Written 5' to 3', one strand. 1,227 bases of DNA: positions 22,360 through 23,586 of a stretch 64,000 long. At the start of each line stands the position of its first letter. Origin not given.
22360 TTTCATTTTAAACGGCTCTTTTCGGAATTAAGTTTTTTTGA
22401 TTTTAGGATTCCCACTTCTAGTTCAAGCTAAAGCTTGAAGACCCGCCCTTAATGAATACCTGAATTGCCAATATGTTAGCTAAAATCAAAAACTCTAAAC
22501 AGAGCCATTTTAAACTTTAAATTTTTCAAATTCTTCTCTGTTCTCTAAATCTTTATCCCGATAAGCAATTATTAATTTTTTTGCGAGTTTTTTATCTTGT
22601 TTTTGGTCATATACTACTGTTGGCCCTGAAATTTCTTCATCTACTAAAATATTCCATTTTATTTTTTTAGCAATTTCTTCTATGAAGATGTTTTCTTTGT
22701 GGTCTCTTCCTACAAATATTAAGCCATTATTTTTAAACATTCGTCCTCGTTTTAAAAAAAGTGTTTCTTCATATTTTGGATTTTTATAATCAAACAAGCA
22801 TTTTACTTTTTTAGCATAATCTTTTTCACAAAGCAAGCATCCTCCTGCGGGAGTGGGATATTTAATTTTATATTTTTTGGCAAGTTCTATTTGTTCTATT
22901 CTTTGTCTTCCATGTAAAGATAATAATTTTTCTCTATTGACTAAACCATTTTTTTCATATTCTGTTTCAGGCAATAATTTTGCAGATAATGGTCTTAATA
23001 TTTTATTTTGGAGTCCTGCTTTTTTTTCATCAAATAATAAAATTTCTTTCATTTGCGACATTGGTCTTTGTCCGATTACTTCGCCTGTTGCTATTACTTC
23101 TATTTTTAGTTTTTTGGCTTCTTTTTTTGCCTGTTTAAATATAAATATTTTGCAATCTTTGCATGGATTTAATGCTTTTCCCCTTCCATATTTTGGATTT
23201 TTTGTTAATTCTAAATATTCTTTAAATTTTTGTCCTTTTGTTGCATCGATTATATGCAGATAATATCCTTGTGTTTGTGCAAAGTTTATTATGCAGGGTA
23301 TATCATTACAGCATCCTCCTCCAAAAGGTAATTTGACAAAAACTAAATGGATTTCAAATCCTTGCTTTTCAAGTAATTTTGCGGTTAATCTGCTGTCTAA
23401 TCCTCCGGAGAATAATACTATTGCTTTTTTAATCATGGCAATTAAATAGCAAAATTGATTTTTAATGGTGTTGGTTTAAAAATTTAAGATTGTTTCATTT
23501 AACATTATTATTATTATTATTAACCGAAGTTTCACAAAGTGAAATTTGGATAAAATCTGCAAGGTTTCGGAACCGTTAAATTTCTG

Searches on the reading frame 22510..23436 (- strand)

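Call 85: search_protein_families(library=pfam, proteins=[window:22510-23436:-], max_evalue=0.0001)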
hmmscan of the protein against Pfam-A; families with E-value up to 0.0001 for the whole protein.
window:22510-23436:- (308 aa): 2 families
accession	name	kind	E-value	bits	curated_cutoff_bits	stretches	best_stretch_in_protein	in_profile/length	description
PF03054.22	tRNA_Me_trans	-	1.7e-08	34.8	20.6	1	4-124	2-131/202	tRNA methyl transferase HUP domain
PF02568.20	ThiI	-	7.5e-07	29.4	20.5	1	4-150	5-144/197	Thiamine biosynthesis protein (ThiI)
